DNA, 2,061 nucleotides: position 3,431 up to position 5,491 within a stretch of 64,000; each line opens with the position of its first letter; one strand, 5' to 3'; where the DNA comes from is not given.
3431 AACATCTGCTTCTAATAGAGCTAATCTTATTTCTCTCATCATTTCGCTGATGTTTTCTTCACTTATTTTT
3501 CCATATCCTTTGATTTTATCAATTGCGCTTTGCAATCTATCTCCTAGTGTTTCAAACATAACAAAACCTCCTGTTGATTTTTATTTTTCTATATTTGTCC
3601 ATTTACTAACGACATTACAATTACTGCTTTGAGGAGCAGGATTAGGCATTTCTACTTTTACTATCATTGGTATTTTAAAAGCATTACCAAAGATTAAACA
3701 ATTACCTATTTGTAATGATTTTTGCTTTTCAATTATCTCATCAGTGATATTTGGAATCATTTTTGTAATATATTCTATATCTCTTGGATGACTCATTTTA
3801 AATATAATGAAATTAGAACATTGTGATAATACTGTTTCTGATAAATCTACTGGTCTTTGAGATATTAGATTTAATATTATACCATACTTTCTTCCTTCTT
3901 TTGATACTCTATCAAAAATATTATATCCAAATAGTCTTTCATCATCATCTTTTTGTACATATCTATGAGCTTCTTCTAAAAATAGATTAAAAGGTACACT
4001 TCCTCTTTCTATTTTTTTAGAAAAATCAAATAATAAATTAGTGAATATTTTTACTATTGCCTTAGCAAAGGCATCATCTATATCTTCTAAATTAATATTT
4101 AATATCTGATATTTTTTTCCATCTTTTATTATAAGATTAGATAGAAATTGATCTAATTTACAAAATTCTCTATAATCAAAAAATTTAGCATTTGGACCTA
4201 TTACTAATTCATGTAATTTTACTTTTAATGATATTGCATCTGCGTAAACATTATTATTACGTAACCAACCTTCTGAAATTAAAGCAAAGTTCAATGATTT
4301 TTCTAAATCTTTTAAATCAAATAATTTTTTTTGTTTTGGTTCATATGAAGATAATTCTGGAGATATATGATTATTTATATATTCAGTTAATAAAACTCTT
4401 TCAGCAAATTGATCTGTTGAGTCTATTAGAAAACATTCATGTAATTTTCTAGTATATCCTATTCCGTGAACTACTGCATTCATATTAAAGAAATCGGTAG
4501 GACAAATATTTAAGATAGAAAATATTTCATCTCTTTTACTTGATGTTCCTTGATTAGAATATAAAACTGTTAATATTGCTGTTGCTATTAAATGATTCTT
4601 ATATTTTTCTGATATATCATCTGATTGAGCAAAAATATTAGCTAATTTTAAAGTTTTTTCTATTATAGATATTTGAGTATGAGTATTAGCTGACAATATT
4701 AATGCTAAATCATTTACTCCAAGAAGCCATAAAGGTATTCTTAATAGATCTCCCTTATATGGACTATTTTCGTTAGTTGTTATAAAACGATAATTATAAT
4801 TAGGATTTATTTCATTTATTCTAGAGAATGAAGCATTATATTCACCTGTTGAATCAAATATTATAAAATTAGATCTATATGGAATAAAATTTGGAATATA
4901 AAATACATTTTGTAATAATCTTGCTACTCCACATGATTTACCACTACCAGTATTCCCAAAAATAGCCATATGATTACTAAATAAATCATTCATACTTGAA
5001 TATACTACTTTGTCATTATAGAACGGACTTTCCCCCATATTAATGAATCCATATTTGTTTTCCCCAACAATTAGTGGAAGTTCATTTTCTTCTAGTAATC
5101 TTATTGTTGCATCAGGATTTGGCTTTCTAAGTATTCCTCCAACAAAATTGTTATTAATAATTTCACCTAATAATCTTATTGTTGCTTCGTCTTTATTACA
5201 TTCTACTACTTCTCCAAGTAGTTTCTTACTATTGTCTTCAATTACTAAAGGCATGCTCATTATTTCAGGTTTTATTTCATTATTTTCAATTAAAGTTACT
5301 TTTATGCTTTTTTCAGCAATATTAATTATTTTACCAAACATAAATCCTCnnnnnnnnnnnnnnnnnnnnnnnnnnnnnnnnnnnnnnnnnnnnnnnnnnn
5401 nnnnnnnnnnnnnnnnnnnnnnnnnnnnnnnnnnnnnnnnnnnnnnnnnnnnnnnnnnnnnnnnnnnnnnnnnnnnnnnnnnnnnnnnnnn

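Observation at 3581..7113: Tandem pair of HerA-like (DUF87) ATPase paralogs inserted inside the conserved ftsY-ylxM-ffh SRP operon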

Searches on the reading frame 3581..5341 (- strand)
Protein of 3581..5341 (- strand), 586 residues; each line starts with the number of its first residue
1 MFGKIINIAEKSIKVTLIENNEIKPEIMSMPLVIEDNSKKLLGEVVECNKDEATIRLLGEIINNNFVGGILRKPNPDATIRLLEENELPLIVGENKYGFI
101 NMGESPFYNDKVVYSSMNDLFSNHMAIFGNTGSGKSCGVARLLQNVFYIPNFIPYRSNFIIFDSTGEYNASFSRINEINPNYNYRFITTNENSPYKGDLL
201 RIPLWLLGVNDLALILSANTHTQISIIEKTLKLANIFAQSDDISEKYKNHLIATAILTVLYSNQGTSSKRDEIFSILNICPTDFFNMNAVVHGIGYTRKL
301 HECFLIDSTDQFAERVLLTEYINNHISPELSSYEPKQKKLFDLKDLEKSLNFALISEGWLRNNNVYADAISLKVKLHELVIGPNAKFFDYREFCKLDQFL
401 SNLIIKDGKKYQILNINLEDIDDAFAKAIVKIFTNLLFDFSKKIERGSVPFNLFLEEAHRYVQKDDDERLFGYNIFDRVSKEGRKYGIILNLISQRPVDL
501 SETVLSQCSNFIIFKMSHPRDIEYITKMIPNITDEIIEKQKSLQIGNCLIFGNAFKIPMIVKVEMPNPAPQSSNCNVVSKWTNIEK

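Call 3: search_protein_families(library=pfam, proteins=[window:3581-5341:-], max_evalue=0.01)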
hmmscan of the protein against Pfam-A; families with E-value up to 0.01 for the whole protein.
window:3581-5341:- (586 aa): 6 families
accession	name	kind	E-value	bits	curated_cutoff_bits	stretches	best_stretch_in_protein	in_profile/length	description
PF01935.23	DUF87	-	4.8e-18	66.5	23.2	1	113-261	14-146/220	Helicase HerA, central domain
PF01580.24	FtsK_SpoIIIE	-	0.00016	21.6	24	1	108-148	32-65/221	FtsK/SpoIIIE family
PF12846.13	AAA_10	-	0.00019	21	27.5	0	122-208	21-97/362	AAA-like domain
PF10412.15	TrwB_AAD_bind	-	0.00024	20.6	20.5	1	122-174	15-61/387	Type IV secretion-system coupling protein DNA-binding domain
PF03874.21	RNA_pol_Rpb4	-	0.0029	18.3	25.6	0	220-295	32-97/116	RNA polymerase Rpb4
PF02534.20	T4SS-DNA_transf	-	0.0066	15.8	20.1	0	106-176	31-90/468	Type IV secretory system Conjugative DNA transfer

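Call 4: search_protein_families(library=ncbifam, proteins=[window:3581-5341:-], max_evalue=0.1)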
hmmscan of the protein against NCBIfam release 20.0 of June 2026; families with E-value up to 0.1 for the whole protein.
window:3581-5341:- (586 aa): 7 families
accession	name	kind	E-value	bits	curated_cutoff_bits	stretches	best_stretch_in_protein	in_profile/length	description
NF042944.1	HerA_antiphage_2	equivalog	9.6e-45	153.4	850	2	396-582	361-561/576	anti-phage-associated helicase HerA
NF042943.1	HerA_antiphage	equivalog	1.2e-44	152.8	800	2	410-581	393-566/566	anti-phage-associated helicase HerA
NF040937.1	HerA_Thermprot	equivalog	6.8e-39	133.6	800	2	399-585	295-483/487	DNA double-strand break repair helicase HerA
NF040819.1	helicase_HerA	equivalog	3.8e-27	95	970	2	439-563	392-514/561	DNA double-strand break repair helicase HerA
NF053655.1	CedD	equivalog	2.1e-14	53.1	600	2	371-564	348-526/527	DNA-translocating ATPase CedD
NF033849.1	ser_rich_anae_1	subfamily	3.6e-13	47.8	650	1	420-529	983-1103/1163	serine-rich protein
NF045971.1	conju_CD1110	equivalog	6.4e-05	21.4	325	0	450-560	627-735/752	VirB4-like conjugal transfer ATPase, CD1110 family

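Call 5: search_protein_families(library=padloc, proteins=[window:3581-5341:-], max_evalue=0.1)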
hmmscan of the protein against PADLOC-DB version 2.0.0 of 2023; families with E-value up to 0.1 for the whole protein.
window:3581-5341:- (586 aa): 15 families
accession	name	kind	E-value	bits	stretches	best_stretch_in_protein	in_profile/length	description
PDLC04102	HerA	-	1.6e-100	335.4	1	94-583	147-639/654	-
PDLC04105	HerA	-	8.9e-68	227.2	2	392-583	359-555/576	-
PDLC04106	HerA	-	1.9e-56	190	2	428-583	486-648/667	-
PDLC04098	HerA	-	6.7e-53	178.3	2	340-584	415-669/686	-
PDLC02185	HerA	-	2.1e-48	163.4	2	410-583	405-581/585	-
PDLC04100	HerA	-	4e-46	155.9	2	428-583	421-574/580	-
PDLC04097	HerA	-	5e-45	152.3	1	54-582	92-612/618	-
PDLC02188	HerA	-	2.6e-43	146.7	2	447-583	425-562/578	-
PDLC04103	HerA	-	1.2e-40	137.4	2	395-583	384-576/579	-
PDLC04104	HerA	-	3.5e-33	112.9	1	391-584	160-357/379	-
PDLC04140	mad8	-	1.9e-18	65.1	1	123-569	28-305/314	mads_8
PDLC01055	HerA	-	1.4e-12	45.2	2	405-564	370-525/532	Type III coevolved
PDLC04101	HerA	-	2.3e-12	44.3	1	113-216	159-252/400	-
PDLC04107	HerA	-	2.9e-10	37.7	1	108-233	155-278/306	-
PDLC04099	HerA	-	9e-08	29.7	1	110-169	157-211/214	-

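Call 76: search_solved_structures(query=window:3581-5341:-, max_evalue=1e-20, show_alignments=4)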
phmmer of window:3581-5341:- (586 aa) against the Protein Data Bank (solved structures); distinct sequences matched with E-value up to 1e-20: 8.
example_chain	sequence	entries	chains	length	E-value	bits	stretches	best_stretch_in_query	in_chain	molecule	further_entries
9c1m_M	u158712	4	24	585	6.2e-45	157.3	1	426-582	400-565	ATP-binding protein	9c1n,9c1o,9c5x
8xau_A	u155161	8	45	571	3.6e-34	121.8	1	401-582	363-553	ATP-binding protein | HerA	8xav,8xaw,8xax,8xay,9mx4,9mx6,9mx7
8ziq_M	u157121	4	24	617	1.1e-32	116.9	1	416-582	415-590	HerA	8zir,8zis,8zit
4d2i_A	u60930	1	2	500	5.2e-31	111.3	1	393-584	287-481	HERA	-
8wiv_A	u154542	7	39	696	3.6e-29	105.3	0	423-583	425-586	Helicase HerA central domain-containing protein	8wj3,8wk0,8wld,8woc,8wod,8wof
8j4u_M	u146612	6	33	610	2.2e-28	102.7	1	420-584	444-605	Nucleoside triphosphate hydrolase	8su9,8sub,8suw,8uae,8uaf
8yho_A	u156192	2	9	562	4.1e-25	91.9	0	418-563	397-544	DUF87 domain-containing protein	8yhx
9x1l_A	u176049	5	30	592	4.6e-22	81.8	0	437-563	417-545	DNA helicase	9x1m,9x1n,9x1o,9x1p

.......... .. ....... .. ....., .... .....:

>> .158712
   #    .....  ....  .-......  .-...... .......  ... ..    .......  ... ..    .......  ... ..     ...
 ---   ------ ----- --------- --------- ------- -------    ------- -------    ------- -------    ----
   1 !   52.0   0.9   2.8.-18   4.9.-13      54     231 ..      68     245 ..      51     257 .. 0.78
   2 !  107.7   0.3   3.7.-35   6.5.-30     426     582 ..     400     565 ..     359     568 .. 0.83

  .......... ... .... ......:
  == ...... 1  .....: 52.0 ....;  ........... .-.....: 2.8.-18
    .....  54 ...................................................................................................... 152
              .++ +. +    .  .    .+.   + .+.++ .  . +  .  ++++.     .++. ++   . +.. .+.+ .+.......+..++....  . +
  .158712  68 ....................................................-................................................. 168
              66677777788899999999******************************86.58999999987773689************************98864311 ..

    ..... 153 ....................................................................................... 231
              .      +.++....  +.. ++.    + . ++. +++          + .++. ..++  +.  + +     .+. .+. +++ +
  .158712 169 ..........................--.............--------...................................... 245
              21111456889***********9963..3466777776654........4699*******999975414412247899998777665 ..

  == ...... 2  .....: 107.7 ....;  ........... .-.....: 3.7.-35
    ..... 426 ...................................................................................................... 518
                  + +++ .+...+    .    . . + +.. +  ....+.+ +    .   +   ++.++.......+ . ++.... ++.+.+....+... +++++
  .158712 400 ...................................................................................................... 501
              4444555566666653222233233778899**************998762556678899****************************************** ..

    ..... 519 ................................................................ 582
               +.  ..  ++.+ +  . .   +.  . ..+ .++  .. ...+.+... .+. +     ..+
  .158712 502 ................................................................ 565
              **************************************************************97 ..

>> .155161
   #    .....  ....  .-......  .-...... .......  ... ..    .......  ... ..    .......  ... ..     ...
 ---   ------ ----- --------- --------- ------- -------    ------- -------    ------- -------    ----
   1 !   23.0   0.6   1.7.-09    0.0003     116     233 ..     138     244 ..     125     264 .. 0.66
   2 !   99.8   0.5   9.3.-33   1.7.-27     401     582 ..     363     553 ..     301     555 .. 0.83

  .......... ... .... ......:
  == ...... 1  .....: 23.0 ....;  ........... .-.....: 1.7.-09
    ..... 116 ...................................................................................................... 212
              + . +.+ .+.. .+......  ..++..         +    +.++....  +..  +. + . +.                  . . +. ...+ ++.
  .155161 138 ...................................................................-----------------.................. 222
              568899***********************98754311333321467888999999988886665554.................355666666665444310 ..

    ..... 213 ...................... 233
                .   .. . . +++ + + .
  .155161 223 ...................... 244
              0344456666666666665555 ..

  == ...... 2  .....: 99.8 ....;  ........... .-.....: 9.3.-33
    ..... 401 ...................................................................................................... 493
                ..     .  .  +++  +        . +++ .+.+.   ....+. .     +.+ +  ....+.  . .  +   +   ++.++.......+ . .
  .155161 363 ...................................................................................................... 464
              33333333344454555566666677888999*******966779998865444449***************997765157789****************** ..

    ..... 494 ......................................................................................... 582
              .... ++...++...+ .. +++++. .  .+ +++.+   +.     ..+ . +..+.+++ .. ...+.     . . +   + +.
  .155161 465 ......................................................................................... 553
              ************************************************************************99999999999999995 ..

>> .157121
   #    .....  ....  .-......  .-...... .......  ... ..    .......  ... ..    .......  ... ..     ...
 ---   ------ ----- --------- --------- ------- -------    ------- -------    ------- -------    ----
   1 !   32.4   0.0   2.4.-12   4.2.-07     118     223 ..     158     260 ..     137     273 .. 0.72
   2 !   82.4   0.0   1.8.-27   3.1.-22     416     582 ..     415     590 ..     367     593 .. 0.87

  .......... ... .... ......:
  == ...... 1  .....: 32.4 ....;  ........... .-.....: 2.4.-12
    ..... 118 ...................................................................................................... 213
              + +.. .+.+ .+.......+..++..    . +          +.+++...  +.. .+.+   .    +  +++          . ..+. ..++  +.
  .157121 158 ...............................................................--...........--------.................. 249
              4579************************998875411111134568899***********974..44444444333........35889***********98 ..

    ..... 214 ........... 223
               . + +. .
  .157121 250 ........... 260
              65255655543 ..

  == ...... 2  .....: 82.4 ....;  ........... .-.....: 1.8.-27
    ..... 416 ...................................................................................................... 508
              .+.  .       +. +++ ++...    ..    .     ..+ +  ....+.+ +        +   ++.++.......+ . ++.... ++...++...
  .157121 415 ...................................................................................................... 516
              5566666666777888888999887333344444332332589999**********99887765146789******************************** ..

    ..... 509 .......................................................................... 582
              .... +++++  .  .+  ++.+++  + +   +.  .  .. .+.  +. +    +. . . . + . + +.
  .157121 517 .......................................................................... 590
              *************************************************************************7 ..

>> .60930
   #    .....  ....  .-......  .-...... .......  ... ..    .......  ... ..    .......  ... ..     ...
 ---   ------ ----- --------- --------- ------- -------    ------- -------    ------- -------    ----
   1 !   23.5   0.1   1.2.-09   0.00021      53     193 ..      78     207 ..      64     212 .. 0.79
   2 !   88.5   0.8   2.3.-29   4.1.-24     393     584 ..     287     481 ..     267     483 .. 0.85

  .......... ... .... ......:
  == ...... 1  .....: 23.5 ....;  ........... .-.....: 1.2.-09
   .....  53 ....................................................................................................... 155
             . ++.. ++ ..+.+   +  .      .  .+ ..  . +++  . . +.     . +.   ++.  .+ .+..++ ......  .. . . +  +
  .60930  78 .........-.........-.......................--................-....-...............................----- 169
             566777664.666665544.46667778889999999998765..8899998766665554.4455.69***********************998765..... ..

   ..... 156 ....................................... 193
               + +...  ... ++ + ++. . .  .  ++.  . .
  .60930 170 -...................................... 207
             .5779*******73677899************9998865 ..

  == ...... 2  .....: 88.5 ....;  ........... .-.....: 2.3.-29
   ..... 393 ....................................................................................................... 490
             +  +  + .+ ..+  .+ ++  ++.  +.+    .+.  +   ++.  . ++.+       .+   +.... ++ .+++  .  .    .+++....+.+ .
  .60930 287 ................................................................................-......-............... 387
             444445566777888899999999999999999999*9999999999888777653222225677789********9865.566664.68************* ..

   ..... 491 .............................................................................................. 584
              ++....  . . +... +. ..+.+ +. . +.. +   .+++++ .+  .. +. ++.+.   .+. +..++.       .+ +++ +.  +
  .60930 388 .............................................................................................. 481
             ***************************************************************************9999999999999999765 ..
